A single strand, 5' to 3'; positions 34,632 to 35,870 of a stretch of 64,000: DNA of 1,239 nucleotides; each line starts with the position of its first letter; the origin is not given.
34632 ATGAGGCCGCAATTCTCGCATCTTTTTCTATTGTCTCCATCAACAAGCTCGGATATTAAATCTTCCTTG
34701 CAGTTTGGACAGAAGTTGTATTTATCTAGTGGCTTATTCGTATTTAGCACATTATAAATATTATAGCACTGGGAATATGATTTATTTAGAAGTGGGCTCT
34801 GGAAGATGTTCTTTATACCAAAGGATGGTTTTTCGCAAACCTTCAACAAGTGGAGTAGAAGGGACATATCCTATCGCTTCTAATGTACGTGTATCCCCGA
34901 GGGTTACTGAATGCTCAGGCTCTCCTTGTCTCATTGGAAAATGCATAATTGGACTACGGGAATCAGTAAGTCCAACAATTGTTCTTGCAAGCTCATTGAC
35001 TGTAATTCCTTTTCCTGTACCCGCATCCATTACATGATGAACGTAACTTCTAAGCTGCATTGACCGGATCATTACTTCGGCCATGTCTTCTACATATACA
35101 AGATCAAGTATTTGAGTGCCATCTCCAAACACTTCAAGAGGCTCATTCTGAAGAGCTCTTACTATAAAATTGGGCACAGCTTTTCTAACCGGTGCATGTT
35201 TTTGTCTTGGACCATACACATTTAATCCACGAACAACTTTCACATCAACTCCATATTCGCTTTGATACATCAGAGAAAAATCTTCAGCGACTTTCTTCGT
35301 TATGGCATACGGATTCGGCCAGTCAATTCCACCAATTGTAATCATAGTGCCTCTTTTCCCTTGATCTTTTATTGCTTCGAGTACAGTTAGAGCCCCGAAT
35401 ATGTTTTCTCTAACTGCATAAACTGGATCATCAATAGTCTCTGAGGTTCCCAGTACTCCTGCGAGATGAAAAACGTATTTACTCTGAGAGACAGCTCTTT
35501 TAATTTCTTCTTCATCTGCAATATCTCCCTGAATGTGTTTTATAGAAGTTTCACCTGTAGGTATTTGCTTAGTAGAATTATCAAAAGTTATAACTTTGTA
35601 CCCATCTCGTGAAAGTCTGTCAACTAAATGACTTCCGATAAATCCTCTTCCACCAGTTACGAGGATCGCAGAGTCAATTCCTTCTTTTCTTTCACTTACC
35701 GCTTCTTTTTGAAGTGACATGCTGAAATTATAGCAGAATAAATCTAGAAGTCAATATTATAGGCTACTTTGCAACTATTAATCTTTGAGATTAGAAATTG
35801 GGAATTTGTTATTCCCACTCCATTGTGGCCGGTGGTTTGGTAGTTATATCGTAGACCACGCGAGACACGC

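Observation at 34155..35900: Divergent direct repeat of the guaA 3' end brackets the NUDIX-epimerase cassette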

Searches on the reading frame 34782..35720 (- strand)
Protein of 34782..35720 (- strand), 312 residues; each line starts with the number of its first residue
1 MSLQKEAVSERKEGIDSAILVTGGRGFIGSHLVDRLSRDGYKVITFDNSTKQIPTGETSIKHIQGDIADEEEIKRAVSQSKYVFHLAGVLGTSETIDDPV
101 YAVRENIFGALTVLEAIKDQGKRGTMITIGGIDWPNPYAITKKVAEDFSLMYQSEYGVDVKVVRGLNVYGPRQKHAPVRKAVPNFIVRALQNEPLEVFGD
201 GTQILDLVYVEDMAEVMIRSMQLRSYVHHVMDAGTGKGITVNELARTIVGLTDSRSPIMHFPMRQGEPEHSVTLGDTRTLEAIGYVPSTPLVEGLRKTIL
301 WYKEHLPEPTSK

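Call 9: search_protein_families(library=pfam, proteins=[window:34782-35720:-])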
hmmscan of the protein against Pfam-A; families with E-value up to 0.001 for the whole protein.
window:34782-35720:- (312 aa): 10 families
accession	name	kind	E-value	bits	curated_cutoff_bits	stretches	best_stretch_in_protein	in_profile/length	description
PF01370.27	Epimerase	-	4.3e-45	154.4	20.9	2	19-123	1-108/240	NAD dependent epimerase/dehydratase family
PF16363.11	GDP_Man_Dehyd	-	1.5e-34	120.4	27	2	20-122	1-118/332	GDP-mannose 4,6 dehydratase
PF01073.25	3Beta_HSD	-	1.5e-15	57.4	22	1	20-121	1-107/280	3-beta hydroxysteroid dehydrogenase/isomerase family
PF02719.21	Polysacc_synt_2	-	2.8e-11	43.6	20.2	1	19-271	1-271/293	Polysaccharide biosynthesis protein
PF13460.12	NAD_binding_10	-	2e-08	34.7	27.2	1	23-139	1-108/184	NAD(P)H-binding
PF07993.18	NAD_binding_4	-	5.1e-08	32.8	20.1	0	133-216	172-257/258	Male sterility protein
PF04321.23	RmlD_sub_bind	-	6.9e-07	29.1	27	1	19-87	3-59/287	RmlD substrate binding domain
PF00106.31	adh_short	-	1.8e-06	28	26.6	1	18-81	2-72/195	short chain dehydrogenase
PF05368.20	NmrA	-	1.5e-05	25.2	27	1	17-92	3-80/298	NmrA-like family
PF08659.16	KR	-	8.8e-05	22.9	22.6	1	18-98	2-94/180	KR domain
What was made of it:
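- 34782..35720 (-): SDR NAD-dependent epimerase/dehydratase (312 aa), cassette gene 1. Pfam Epimerase 4e-45 (call 9).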

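Call 27: find_homologous_proteins(query=window:34782-35720:-, max_evalue=1e-20)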
Query window:34782-35720:- (312 aa): 2449 proteins with E <= 1e-20 among 6384 candidates; the best 120 are listed.
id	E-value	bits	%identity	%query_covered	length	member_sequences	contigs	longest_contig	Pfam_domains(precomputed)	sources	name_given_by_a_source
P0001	1.1e-203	693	100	100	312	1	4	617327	PF04321.24,PF16363.12,PF02719.22,PF05368.20,PF01073.26,PF07993.19,PF13460.13,PF00106.32,PF01370.28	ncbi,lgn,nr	ncbi:MAG: SDR family NAD(P)-dependent oxidoreductase [Candidatus Levybacteria bacterium]|nr:SDR fami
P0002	4.5e-176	602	87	100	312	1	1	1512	PF16363.12,PF02719.22,PF05368.20,PF01073.26,PF07993.19,PF13460.13,PF00106.32,PF01370.28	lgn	-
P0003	7.8e-130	451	66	96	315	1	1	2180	PF16363.12,PF02719.22,PF05368.20,PF01073.26,PF07993.19,PF13460.13,PF01370.28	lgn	-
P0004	3.8e-111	389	61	93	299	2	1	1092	PF04321.24,PF16363.12,PF02719.22,PF05368.20,PF01073.26,PF07993.19,PF13460.13,PF00106.32,PF01370.28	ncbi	-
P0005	2.3e-108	380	59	94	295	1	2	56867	PF04321.24,PF16363.12,PF02719.22,PF05368.20,PF01073.26,PF07993.19,PF13460.13,PF00106.32,PF01370.28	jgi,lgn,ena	-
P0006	4.6e-108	379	60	93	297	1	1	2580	PF16363.12,PF02719.22,PF01073.26,PF07993.19,PF13460.13,PF01370.28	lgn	-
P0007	7.4e-108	379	59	93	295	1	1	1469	PF04321.24,PF16363.12,PF02719.22,PF01073.26,PF07993.19,PF13460.13,PF01370.28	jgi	jgi:UDP-glucose 4-epimerase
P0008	8.2e-108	378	60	93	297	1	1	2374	PF16363.12,PF02719.22,PF01073.26,PF07993.19,PF13460.13,PF01370.28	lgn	-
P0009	8.0e-106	372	60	92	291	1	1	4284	PF16363.12,PF02719.22,PF05368.20,PF01073.26,PF07993.19,PF13460.13,PF01370.28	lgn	-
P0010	7.6e-103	362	58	93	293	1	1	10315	PF16363.12,PF02719.22,PF01073.26,PF07993.19,PF13460.13,PF00106.32,PF01370.28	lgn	-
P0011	9.5e-103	362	58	92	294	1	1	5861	PF16363.12,PF02719.22,PF01073.26,PF07993.19,PF13460.13,PF01370.28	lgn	-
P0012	2.8e-102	360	56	92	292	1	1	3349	PF16363.12,PF02719.22,PF01073.26,PF07993.19,PF01370.28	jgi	jgi:UDP-glucose 4-epimerase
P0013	4.6e-102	359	56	93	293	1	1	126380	PF04321.24,PF16363.12,PF02719.22,PF01073.26,PF07993.19,PF13460.13,PF00106.32,PF01370.28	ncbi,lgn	-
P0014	5.1e-102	359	56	93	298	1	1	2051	PF16363.12,PF02719.22,PF01073.26,PF07993.19,PF13460.13,PF01370.28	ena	-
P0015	1.7e-99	351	54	92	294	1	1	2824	PF16363.12,PF02719.22,PF01073.26,PF07993.19,PF13460.13,PF01370.28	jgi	jgi:UDP-glucose 4-epimerase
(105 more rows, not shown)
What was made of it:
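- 34782..35720 (-): Exact protein P0001 (call 27).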

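Call 28: find_encoding_contigs(protein=P0001, flank=6000, max_places=6)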
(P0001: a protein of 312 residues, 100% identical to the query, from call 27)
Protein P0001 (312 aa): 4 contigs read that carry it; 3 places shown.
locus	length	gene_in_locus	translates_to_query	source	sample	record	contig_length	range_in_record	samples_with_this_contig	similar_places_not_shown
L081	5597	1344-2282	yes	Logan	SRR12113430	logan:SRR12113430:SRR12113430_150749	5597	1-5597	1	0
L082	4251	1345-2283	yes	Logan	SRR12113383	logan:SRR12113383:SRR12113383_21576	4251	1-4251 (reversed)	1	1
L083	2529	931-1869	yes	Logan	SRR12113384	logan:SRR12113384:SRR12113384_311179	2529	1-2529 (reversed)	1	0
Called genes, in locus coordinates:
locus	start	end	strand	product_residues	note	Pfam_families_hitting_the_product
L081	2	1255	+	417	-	?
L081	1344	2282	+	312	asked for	PF00106:adh_short (weak), PF01073:3Beta_HSD, PF01370:Epimerase, PF02719:Polysacc_synt_2, PF16363:GDP_Man_Dehyd, PF13460:NAD_binding_10, PF01370:Epimerase, PF16363:GDP_Man_Dehyd, +3 more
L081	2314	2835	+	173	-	PF14803:Zn_ribbon_Nudix (weak), PF00293:NUDIX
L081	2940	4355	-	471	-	PF00206:Lyase_1, PF08328:ASL_C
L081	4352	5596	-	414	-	?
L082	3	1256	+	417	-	?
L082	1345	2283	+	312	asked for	PF00106:adh_short (weak), PF01073:3Beta_HSD, PF01370:Epimerase, PF02719:Polysacc_synt_2, PF16363:GDP_Man_Dehyd, PF13460:NAD_binding_10, PF01370:Epimerase, PF16363:GDP_Man_Dehyd, +3 more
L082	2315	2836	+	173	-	PF14803:Zn_ribbon_Nudix (weak), PF00293:NUDIX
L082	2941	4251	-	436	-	?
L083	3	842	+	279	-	?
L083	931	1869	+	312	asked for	PF00106:adh_short (weak), PF01073:3Beta_HSD, PF01370:Epimerase, PF02719:Polysacc_synt_2, PF16363:GDP_Man_Dehyd, PF13460:NAD_binding_10, PF01370:Epimerase, PF16363:GDP_Man_Dehyd, +3 more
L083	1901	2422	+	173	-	PF14803:Zn_ribbon_Nudix (weak), PF00293:NUDIX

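Call 29: find_encoding_contigs(protein=P0002, flank=6000, max_places=4)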
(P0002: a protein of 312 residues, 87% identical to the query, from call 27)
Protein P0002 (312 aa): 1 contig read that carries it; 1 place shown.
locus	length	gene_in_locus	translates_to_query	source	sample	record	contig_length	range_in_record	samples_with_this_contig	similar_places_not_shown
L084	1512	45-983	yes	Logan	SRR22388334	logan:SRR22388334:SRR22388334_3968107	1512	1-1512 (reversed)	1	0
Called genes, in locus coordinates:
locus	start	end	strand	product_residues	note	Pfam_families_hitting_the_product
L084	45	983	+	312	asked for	PF00106:adh_short (weak), PF01073:3Beta_HSD, PF01370:Epimerase, PF02719:Polysacc_synt_2, PF05368:NmrA (weak), PF16363:GDP_Man_Dehyd, PF13460:NAD_binding_10, PF16363:GDP_Man_Dehyd, +1 more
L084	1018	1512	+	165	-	?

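Call 30: find_encoding_contigs(protein=P0003, flank=6000, max_places=4)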
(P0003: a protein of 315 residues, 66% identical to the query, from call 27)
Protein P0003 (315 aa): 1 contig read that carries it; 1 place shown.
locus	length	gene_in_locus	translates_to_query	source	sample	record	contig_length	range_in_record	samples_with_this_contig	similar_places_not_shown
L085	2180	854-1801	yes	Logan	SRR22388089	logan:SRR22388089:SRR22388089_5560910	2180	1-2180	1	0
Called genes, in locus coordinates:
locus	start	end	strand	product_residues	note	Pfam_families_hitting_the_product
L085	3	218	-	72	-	?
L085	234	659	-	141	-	-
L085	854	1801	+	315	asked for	PF01073:3Beta_HSD, PF01370:Epimerase, PF02719:Polysacc_synt_2, PF05368:NmrA (weak), PF07993:NAD_binding_4 (faint), PF13460:NAD_binding_10, PF16363:GDP_Man_Dehyd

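Call 38: find_encoding_contigs(protein=P0005, flank=5000, max_places=2)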
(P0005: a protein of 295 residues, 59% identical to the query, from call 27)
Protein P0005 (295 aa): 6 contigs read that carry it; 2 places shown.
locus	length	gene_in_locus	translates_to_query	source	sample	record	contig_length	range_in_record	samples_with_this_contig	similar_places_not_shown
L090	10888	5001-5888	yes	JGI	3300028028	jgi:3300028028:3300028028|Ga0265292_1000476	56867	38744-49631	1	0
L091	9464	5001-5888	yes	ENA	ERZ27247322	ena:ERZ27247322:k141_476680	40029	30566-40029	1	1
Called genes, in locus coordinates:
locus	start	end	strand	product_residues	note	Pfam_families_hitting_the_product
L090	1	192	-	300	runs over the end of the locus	PF00009:GTP_EFTU (faint), PF00350:Dynamin_N (faint), PF01926:MMR_HSR1, PF02421:FeoB_N, PF04548:AIG1, PF07650:KH_2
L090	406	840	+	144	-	PF09136:Glucodextran_B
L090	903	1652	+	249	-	-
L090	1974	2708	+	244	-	PF00561:Abhydrolase_1, PF12146:Hydrolase_4, PF12697:Abhydrolase_6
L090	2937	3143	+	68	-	-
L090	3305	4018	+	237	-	-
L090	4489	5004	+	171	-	PF00293:NUDIX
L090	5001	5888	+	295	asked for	PF00106:adh_short (weak), PF01073:3Beta_HSD, PF01370:Epimerase, PF02719:Polysacc_synt_2, PF04321:RmlD_sub_bind (weak), PF05368:NmrA (weak), PF13460:NAD_binding_10, PF16363:GDP_Man_Dehyd, +1 more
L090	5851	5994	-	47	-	-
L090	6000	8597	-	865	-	PF00690:Cation_ATPase_N, PF00122:E1-E2_ATPase, PF13246:Cation_ATPase, PF00702:Hydrolase, PF08282:Hydrolase_3 (faint), PF00689:Cation_ATPase_C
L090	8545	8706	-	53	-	-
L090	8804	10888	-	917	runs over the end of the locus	PF03699:UPF0182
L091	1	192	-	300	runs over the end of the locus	PF00009:GTP_EFTU (faint), PF00350:Dynamin_N (faint), PF01926:MMR_HSR1, PF02421:FeoB_N, PF04548:AIG1, PF07650:KH_2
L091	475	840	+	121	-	PF09136:Glucodextran_B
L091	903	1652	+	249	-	-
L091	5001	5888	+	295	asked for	PF00106:adh_short (weak), PF01073:3Beta_HSD, PF01370:Epimerase, PF02719:Polysacc_synt_2, PF04321:RmlD_sub_bind (weak), PF05368:NmrA (weak), PF13460:NAD_binding_10, PF16363:GDP_Man_Dehyd, +1 more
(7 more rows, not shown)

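Call 39: find_encoding_contigs(protein=P0010, flank=5000, max_places=2)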
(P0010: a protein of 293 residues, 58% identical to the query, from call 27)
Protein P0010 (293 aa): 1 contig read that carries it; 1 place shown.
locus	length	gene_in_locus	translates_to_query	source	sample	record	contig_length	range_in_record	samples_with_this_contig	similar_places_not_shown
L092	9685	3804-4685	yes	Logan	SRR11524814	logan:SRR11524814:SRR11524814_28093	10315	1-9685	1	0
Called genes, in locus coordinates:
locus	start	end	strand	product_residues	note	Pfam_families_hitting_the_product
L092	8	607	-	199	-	-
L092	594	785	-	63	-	-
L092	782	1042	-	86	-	-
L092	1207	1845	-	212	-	-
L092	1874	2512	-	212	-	PF03592:Terminase_2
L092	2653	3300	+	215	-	PF13875:DUF4202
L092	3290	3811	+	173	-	PF14803:Zn_ribbon_Nudix (weak), PF00293:NUDIX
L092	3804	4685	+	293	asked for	PF00106:adh_short (faint), PF01073:3Beta_HSD, PF01370:Epimerase, PF02719:Polysacc_synt_2, PF07993:NAD_binding_4 (faint), PF13460:NAD_binding_10, PF16363:GDP_Man_Dehyd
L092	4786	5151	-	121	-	-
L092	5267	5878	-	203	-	-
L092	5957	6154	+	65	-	-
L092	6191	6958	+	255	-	PF00702:Hydrolase (faint), PF05116:S6PP (faint), PF08282:Hydrolase_3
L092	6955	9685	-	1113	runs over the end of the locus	PF00873:ACR_tran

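Call 70: search_protein_families(library=ncbifam, proteins=[window:34782-35720:-], max_evalue=0.001)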
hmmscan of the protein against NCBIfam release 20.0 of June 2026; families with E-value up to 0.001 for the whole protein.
window:34782-35720:- (312 aa): 44 families (the best 25 are shown)
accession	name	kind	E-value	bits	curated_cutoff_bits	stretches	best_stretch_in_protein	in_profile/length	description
TIGR01181.1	dTDP_gluc_dehyt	equivalog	3.4e-37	128.2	365.1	2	136-305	149-314/321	dTDP-glucose 4,6-dehydratase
TIGR04180.1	EDH_00030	hypoth_equivalog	1.3e-31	109.8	475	2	19-125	1-116/297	NAD-dependent 4,6-dehydratase LegB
TIGR01179.1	galE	equivalog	9.6e-28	97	262.3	1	18-304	1-327/332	UDP-glucose 4-epimerase GalE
NF011728.1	PRK15181.1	equivalog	4.3e-20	72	760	2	136-304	163-339/348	Vi polysaccharide biosynthesis UDP-N-acetylglucosaminuronic acid C-4 epimerase TviC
NF047922.1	GDPFucSynFcl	equivalog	2.4e-19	69.9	500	1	136-305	132-304/308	GDP-L-fucose synthase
NF007582.0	PRK10217.1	equivalog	1.3e-18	67.3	698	2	136-302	158-331/355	dTDP-glucose 4,6-dehydratase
TIGR02197.1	heptose_epim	equivalog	1.8e-18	66.7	274.6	2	136-304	136-315/316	ADP-glyceromanno-heptose 6-epimerase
NF007490.0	PRK10084.1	subfamily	1.2e-17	64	649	2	136-303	165-335/361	dTDP-glucose 4,6-dehydratase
NF042422.1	oxyalk_red_OleD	equivalog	3.1e-17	62.9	580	1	19-121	3-101/329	2-alkyl-3-oxoalkanoate reductase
NF047837.1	UDPAcbARedWbcJ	equivalog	2.7e-16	59.4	500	1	19-259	3-222/372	UDP-2-acetamido-2,6-beta-L-arabino-hexul-4-ose reductase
NF042423.1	oxyalk_red_Shew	equivalog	1.3e-14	54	580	1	18-121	10-109/331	2-alkyl-3-oxoalkanoate reductase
NF007956.0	PRK10675.1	subfamily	1.4e-12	47.5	394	1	19-122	3-116/338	UDP-glucose 4-epimerase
TIGR03466.1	HpnA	hypoth_equivalog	2.3e-12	46.4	367.65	1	19-122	3-105/327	hopanoid-associated sugar epimerase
NF008360.0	PRK11150.1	equivalog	9.1e-12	44.8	452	1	142-298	144-302/310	ADP-glyceromanno-heptose 6-epimerase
NF043036.1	ErythonDh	equivalog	1.1e-11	44.6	325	1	19-160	3-153/321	D-erythronate dehydrogenase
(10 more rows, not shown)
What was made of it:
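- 34782..35720 (-): NCBIfam hits are all below the equivalog cut-offs (call 70).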
